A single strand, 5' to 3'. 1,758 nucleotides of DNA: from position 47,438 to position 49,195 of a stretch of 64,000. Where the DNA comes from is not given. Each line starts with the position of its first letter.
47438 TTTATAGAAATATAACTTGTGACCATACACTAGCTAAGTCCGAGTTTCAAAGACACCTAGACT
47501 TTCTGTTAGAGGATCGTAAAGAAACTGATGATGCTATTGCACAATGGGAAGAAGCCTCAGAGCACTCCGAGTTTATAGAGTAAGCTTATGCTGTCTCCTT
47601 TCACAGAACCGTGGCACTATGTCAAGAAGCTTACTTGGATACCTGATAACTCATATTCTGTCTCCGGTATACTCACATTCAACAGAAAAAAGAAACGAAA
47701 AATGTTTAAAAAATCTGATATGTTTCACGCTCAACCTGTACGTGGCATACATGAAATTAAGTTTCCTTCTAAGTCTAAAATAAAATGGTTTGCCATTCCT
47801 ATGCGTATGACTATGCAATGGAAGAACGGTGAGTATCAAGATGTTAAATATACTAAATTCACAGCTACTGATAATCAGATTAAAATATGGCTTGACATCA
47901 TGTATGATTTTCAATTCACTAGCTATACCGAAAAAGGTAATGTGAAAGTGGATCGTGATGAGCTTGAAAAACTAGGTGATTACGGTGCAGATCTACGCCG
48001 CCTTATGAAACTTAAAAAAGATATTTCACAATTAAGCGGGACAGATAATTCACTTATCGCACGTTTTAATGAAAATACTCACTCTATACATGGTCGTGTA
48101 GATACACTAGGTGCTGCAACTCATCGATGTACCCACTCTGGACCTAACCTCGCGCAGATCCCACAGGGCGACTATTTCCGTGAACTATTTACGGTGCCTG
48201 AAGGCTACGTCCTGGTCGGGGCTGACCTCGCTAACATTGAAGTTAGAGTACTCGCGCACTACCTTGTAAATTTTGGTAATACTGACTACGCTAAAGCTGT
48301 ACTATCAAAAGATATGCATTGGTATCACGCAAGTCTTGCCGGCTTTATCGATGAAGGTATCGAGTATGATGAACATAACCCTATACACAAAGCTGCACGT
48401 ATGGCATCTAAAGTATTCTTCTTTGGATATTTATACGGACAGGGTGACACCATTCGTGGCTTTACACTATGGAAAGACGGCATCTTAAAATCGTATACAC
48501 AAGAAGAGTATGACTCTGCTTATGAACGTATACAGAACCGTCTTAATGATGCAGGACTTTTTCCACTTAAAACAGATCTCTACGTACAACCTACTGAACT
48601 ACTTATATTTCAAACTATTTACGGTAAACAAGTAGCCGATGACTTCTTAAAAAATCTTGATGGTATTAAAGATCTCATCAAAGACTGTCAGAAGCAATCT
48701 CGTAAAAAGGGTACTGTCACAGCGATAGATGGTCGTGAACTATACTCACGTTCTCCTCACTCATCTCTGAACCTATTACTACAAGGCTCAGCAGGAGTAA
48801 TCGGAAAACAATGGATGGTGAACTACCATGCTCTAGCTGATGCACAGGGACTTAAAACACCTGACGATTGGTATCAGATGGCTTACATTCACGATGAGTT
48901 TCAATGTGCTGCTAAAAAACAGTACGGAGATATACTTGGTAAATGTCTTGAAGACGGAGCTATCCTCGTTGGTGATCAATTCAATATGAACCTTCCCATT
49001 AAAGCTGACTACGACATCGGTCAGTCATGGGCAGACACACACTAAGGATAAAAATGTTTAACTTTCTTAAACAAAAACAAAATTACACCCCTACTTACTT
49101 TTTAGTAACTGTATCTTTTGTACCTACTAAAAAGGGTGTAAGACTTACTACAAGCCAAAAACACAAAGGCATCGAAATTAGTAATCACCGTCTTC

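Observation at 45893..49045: Family-A DNA polymerase split into two genes by a ~900-bp insertion carrying four small ORFs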

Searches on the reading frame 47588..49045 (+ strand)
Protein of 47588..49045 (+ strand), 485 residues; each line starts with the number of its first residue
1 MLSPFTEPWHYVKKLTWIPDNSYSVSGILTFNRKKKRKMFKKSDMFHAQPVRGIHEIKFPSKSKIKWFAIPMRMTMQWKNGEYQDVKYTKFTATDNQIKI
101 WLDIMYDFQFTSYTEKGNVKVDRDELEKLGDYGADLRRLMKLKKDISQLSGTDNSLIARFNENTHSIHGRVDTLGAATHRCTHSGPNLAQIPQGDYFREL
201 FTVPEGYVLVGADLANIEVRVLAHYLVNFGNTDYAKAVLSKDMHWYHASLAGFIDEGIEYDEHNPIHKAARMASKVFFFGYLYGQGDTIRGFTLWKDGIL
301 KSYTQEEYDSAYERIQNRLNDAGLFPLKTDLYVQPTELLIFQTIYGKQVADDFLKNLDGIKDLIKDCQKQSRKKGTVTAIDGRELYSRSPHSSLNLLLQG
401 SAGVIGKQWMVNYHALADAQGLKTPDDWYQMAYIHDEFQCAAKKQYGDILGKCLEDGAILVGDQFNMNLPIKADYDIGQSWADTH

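Call 3: search_protein_families(library=pfam, proteins=[window:47588-49045:+], max_evalue=0.1)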
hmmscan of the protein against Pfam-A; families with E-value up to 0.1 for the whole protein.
window:47588-49045:+ (485 aa): 1 family
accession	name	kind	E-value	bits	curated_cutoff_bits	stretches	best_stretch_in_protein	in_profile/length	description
PF00476.26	DNA_pol_A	-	1.4e-28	100.4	34.3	2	108-288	48-224/381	DNA polymerase family A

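Call 4: search_protein_families(library=phrogs, proteins=[window:47588-49045:+], max_evalue=0.01)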
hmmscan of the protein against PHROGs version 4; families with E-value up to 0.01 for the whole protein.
window:47588-49045:+ (485 aa): 9 families
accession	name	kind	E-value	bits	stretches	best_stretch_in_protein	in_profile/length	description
phrog_17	-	DNA, RNA and nucleotide metabolism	3e-61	208.7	1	90-484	897-1233/1445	DNA polymerase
phrog_15971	-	DNA, RNA and nucleotide metabolism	5.9e-60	204.4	2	97-316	55-257/376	DNA polymerase I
phrog_6375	-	DNA, RNA and nucleotide metabolism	2.7e-11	44.8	1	353-444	42-135/204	DNA polymerase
phrog_8888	-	DNA, RNA and nucleotide metabolism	3.3e-07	31.6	0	357-446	109-196/295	DNA polymerase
phrog_10285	-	DNA, RNA and nucleotide metabolism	1.4e-05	25.3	1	193-250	41-94/321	DNA polymerase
phrog_16667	-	DNA, RNA and nucleotide metabolism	1.5e-05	25.7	1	346-424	12-92/229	DNA polymerase I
phrog_23226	-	DNA, RNA and nucleotide metabolism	1.6e-05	24.6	1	115-225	238-357/611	DNA polymerase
phrog_24147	-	DNA, RNA and nucleotide metabolism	0.001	20.3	1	391-485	3-93/93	DNA polymerase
phrog_2573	-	DNA, RNA and nucleotide metabolism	0.002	18.4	0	205-478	15-271/336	DNA polymerase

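Call 6: search_dna_similar(query=window:47588-49045:+, collection=phages, mode=protein, max_rows=40, rows=spread)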
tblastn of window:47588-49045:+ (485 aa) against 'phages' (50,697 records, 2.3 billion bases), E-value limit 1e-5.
Records with a match: 1709; places in all: 1715; records where one place covers at least 80% of the query: 521.
Best place of each record, by identity: <60% 1709.
By first word of the organism name: Klebsiella 427; Escherichia 271; Pseudomonas 182; Salmonella 99; Yersinia 84; Mycobacterium 44; Caulobacter 40; Vibrio 39; Pelagibacter 36; Synechococcus 33; and 72 more.
By host as written in the record: - 276; Klebsiella pneumoniae 220; Escherichia coli 94; Yersinia pestis 38; Mycobacterium smegmatis mc2 155 33; Salmonella enterica subsp. enterica serovar Typhi 30; Klebsiella pneumoniae 135080 30; Pseudomonas putida KT2440 and Paw85 25; and 419 more.
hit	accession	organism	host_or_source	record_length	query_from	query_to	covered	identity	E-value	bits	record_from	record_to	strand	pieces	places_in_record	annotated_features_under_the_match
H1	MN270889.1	Ralstonia phage P-PSG-11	Ralstonia solanacearum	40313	67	485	86%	30.9%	5e-50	189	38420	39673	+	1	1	DNA-directed DNA polymerase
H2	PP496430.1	Pseudomonas phage vB_PpuP-Nouni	Pseudomonas putida KT2440 and Paw85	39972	75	485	85%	28.7%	4e-34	142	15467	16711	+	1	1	DNA polymerase I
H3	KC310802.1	Synechococcus phage S-CBP1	Synechococcus sp. CB0101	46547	86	485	82%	29.2%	4e-41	163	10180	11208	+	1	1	none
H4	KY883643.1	Vibrio phage JSF28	Vibrio cholerae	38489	48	485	90%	26.4%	2e-33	140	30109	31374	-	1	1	DNA polymerase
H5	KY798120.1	Pseudomonas phage WRT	Pseudomonas fluorescens group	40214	83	485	83%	28.4%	2e-39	158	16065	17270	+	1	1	DNA polymerase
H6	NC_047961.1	Dickeya phage Dagda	Dickeya solani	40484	108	485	78%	30.0%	4e-39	157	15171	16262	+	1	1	DNA polymerase I | hypothetical protein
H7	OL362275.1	Escherichia phage HC12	Escherichia coli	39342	73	485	85%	27.0%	3e-33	140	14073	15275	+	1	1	DNA-directed DNA polymerase | hypothetical protein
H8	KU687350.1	Citrobacter phage SH4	Citrobacter freundii CF3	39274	73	485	85%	26.9%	2e-32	137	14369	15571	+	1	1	DNA polymerase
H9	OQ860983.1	Salmonella phage ST15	Salmonella enterica subsp. enterica ...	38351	73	485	85%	26.7%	1e-32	138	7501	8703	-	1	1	DNA-directed DNA polymerase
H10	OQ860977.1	Salmonella phage ST34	Salmonella enterica subsp. enterica ...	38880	73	485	85%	26.5%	3e-32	136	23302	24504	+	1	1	DNA-directed DNA polymerase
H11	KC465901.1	Pelagibacter phage HTVC019P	Candidatus Pelagibacter ubique HTCC1062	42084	106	485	78%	28.8%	4e-38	154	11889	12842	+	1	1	DNA polymerase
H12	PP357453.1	Klebsiella phage 175003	Klebsiella pneumoniae 135080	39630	111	485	77%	28.6%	2e-35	146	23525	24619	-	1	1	hypothetical protein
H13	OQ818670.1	Salmonella phage SWJM-03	Salmonella enterica subsp. enterica ...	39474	111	485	77%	28.4%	2e-32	137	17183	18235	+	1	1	DNA-directed DNA polymerase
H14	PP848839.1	Klebsiella phage vB_Kpn15-P2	Klebsiella pneumoniae Kpn15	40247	111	485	77%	27.9%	9e-35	144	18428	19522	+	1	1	DNA polymerase I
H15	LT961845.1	Yersinia phage fPS-59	-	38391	79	485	84%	25.4%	8e-30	129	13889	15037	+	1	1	g021: DNA Polymerase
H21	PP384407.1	Escherichia phage T7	Escherichia coli rfaC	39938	111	485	77%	26.9%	7e-28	124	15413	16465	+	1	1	5: DNA polymerase I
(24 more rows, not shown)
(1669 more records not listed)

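Call 11: find_related_loci(query=window:47588-49045:+, collection=viral_contigs, flank=6000)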
Query window:47588-49045:+ (485 aa) in viral_contigs; peptide patterns used: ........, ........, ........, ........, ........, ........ (x = any residue, [..] = any of these).
6 stretches matched a pattern; 3 encode a relative of the query (tblastn E <= 1e-3); 3 distinct loci.
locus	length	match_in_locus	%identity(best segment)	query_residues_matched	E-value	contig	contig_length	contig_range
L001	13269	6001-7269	60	64-485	2e-165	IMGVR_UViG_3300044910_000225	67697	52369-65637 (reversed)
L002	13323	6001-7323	51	58-485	5e-139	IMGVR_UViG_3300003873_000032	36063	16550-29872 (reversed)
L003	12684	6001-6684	61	56-280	7e-89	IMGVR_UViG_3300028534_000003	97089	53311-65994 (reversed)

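Call 27: search_solved_structures(query=window:47588-49045:+, max_evalue=0.001, show_alignments=1)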
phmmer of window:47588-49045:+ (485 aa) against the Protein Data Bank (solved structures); distinct sequences matched with E-value up to 0.001: 62 (the best 60 are shown).
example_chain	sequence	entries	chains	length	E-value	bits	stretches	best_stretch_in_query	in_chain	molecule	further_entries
1zyq_A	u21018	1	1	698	1.6e-26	96.7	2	371-485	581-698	DNA polymerase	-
1skr_A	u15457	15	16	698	1.9e-26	96.5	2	371-485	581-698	DNA polymerase | DNA-directed DNA polymerase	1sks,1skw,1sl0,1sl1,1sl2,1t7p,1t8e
6n7w_H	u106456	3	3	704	2e-26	96.4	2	371-485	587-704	DNA-directed DNA polymerase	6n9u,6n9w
2ajq_A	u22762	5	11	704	2e-26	96.4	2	371-485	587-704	T7 DNA polymerase | DNA-directed DNA polymerase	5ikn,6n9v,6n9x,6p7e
8jrb_A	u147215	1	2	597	1.3e-10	44.3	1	112-285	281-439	DNA polymerase I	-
6vdc_A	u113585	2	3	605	8.4e-10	41.6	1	117-265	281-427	DNA polymerase I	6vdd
8oo6_A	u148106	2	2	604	8.5e-10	41.6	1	142-284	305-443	DNA polymerase I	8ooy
1d8y_A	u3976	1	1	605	8.6e-10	41.6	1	142-284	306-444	DNA POLYMERASE I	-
1d9d_A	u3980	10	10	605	8.6e-10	41.6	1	142-284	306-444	DNA POLYMERASE I | PROTEIN (DNA POLYMERASE I KLENOW FRAGMENT (E.C.2.7.7.7)) | PROTEIN (DNA POLYMERASE I-KLENOW FRAGMENT (E.C.2.7.7.7))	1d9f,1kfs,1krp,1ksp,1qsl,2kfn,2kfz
1dpi_A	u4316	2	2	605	8.6e-10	41.6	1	142-284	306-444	DNA POLYMERASE I KLENOW FRAGMENT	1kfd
1kln_A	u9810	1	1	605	8.6e-10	41.6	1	142-284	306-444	PROTEIN (DNA POLYMERASE I KLENOW FRAGMENT (E.C.2.7.7.7))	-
6vde_A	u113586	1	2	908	3.4e-09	39.6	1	119-264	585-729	DNA polymerase I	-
5w6k_A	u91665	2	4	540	5.5e-09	38.9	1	124-285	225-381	DNA polymerase I, thermostable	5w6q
4bwj_A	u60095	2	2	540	9.4e-09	38.1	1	146-285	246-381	DNA POLYMERASE I, THERMOSTABLE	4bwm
5o7t_A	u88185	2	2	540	1.6e-08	37.4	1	146-285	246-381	DNA polymerase I, thermostable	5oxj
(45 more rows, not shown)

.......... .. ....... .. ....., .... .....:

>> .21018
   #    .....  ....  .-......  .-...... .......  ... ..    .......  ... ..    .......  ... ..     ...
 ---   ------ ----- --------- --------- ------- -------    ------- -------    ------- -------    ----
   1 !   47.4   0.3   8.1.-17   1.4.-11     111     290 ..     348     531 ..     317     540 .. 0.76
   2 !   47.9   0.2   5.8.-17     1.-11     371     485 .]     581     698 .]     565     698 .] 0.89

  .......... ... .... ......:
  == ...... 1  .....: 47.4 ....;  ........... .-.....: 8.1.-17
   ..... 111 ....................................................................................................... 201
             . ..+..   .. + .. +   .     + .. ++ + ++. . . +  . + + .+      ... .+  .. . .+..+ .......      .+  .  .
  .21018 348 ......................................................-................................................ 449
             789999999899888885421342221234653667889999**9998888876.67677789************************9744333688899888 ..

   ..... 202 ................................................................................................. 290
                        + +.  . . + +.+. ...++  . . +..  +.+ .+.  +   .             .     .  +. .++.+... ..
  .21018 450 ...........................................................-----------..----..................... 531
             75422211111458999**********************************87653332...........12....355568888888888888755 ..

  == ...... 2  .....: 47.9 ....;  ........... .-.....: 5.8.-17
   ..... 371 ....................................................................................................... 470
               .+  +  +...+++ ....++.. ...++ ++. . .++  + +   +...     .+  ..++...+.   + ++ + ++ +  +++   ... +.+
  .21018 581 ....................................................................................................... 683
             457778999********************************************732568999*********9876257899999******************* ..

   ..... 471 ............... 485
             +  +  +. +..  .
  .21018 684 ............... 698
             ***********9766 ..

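Call 37: get_annotated_region(hit=H21, flank=1500)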
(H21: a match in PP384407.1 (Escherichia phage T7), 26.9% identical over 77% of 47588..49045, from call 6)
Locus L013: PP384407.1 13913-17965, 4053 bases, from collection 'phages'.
description: Mutant Escherichia phage T7 clone recombinant tail-fiber-only-rfaC_1-coliB, complete genome.
organism: Escherichia phage T7 (NCBI taxid 10760)
taxonomy: Viruses; Duplodnaviria; Heunggongvirae; Uroviricota; Caudoviricetes; Autographiviridae; Studiervirinae; Teseptimavirus; Teseptimavirus T7
host: Escherichia coli rfaC; source: -; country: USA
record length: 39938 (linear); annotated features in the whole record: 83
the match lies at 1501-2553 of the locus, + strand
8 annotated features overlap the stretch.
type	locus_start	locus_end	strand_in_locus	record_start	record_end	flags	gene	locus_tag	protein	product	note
regulatory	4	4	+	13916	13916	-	-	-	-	promoter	T7 promoter phi4.7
CDS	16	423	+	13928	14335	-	4.7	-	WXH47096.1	hypothetical protein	T7p28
CDS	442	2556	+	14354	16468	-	5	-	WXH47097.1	DNA polymerase I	T7p29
CDS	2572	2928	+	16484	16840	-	5.3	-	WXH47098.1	hypothetical protein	T7p30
CDS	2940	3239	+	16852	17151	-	5.5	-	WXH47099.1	hypothetical protein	T7p32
CDS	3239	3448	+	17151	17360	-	5.7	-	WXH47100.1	hypothetical protein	T7p33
CDS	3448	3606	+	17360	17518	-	5.9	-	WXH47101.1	exonuclease V inhibitor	T7p34; not essential; gp5.9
CDS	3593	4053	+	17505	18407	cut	6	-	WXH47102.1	exonuclease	T7p35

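Call 38: get_annotated_region(hit=H1, flank=2500)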
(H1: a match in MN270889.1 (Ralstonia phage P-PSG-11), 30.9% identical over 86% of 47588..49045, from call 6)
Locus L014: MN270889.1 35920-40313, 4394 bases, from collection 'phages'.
description: Ralstonia phage P-PSG-11, complete genome.
organism: Ralstonia phage P-PSG-11 (NCBI taxid 2652430)
taxonomy: Viruses; Duplodnaviria; Heunggongvirae; Uroviricota; Caudoviricetes; Autographiviridae; Gyeongsanvirus
host: Ralstonia solanacearum; source: -; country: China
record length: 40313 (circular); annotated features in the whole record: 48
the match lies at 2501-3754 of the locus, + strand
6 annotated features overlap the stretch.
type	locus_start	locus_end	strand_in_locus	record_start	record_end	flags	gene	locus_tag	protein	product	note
CDS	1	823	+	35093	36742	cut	-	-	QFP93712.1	DNA primase/helicase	similar to Enterobacteria phage T7 DNA primase/helicase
CDS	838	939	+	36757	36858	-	-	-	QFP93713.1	hypothetical protein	-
CDS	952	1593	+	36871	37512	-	-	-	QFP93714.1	hypothetical protein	-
CDS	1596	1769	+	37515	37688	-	-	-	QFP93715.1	hypothetical protein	-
CDS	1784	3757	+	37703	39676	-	-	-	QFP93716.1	DNA-directed DNA polymerase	similar to Enterobacteria phage T7 DNA-directed DNA polymerase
CDS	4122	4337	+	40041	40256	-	-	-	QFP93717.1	hypothetical protein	-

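Call 56: find_related_loci(query=A5, collection=viral_contigs, flank=10000)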
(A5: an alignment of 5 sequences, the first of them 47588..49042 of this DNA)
Query A5 (485 aa) in viral_contigs; peptide patterns used: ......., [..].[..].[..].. (x = any residue, [..] = any of these).
103 stretches matched a pattern; 45 encode a relative of the query (tblastn E <= 1e-3); 45 distinct loci.
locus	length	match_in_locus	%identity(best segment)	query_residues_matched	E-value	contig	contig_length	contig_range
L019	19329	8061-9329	60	64-485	3e-164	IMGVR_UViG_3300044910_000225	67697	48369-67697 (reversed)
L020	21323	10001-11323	51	58-485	6e-138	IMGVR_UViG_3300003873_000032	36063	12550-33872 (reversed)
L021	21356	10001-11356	49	64-485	1e-134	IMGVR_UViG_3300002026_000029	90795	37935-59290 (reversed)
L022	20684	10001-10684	61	56-280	8e-88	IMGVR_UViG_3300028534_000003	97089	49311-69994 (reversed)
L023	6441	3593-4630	31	85-485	1e-50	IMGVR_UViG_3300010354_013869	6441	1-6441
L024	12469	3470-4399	29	114-485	5e-47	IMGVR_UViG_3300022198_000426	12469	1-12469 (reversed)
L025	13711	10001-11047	31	75-485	1e-46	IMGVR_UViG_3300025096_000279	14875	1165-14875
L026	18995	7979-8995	28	86-485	7e-47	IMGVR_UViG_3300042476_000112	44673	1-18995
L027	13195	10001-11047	31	75-485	1e-46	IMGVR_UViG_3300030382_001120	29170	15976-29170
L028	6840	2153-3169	28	86-485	2e-46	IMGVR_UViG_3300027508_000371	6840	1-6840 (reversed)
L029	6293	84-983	30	121-485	2e-46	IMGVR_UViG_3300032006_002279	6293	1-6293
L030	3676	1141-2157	30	86-485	2e-46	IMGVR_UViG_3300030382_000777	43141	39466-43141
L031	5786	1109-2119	30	86-485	6e-46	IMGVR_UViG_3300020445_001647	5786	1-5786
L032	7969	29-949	30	114-485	4e-45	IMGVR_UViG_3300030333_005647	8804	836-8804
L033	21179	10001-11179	29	30-485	1e-44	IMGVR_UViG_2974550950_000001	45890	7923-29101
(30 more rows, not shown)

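Call 65: search_protein_families(library=pfam, proteins=[L021:2976-3374:+, L021:3375-3725:+, L021:3725-4405:+, L021:4395-4700:+, L021:4837-5913:+, L021:5915-7114:+, L021:7143-7382:+, L021:7400-8860:+, L021:8870-9229:+, L021:9216-9923:+], max_evalue=0.001)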
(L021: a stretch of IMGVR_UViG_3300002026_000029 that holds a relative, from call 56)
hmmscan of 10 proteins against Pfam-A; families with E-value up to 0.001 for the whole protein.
L021:2976-3374:+ (132 aa): 0 families

L021:3375-3725:+ (116 aa): 0 families

L021:3725-4405:+ (226 aa): 2 families
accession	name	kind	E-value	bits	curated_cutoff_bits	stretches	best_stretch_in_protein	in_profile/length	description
PF00149.33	Metallophos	-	2.7e-12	48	21.5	1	3-185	2-190/191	Calcineurin-like phosphoesterase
PF12850.12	Metallophos_2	-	1.1e-05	25.9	27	1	3-192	2-125/154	Calcineurin-like phosphoesterase superfamily domain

L021:4395-4700:+ (101 aa): 0 families

L021:4837-5913:+ (358 aa): 0 families

L021:5915-7114:+ (399 aa): 4 families
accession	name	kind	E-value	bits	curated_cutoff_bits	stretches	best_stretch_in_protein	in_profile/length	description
PF00004.35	AAA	-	5.3e-11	43.5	21.2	1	26-126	1-72/131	ATPase family associated with various cellular activities (AAA)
PF07728.20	AAA_5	-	2.6e-07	31.1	22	1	26-173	2-138/139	AAA domain (dynein-related subfamily)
PF13191.12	AAA_16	-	9.9e-07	29.8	32.6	1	11-140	13-161/167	AAA ATPase domain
PF05496.18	RuvB_N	-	2.3e-06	27.9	27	0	26-61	36-71/159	Holliday junction DNA helicase RuvB P-loop domain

L021:7143-7382:+ (79 aa): 0 families

L021:7400-8860:+ (486 aa): 0 families

L021:8870-9229:+ (119 aa): 0 families

L021:9216-9923:+ (235 aa): 0 families

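Call 71: find_related_loci(query=A5, collection=genome_contigs, flank=10000)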
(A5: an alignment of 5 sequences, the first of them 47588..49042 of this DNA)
Query A5 (485 aa) in genome_contigs; peptide patterns used: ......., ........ (x = any residue, [..] = any of these).
85 stretches matched a pattern, but none encodes a relative of the query by tblastn (E <= 1e-3).

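Call 87: search_protein_families(library=ncbifam, proteins=[window:47588-49045:+], max_evalue=0.01)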
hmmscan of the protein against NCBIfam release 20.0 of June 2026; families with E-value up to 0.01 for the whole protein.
window:47588-49045:+ (485 aa): 6 families
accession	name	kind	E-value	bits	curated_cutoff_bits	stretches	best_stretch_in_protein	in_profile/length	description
NF011539.0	PRK14975.1-3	equivalog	9.2e-22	77.1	640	1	139-288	333-473/628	bifunctional 3'-5' exonuclease/DNA polymerase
NF004397.1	PRK05755.1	equivalog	2.1e-20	72.8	720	2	111-287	560-731/889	DNA polymerase I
NF011540.0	PRK14975.1-4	equivalog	2.8e-18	65.8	601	1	95-285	244-418/576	bifunctional 3'-5' exonuclease/DNA polymerase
TIGR00593.1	pola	equivalog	1.5e-17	63.4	600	2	119-287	568-732/890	DNA polymerase I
NF038380.1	phage_DpoZ_1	exception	1.8e-13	49.8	500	2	347-483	471-604/607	aminoadenine-incorporating DNA polymerase DpoZ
NF011541.0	PRK14975.2-1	equivalog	4.3e-07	28.6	871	1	119-285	308-470/645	bifunctional 3'-5' exonuclease/DNA polymerase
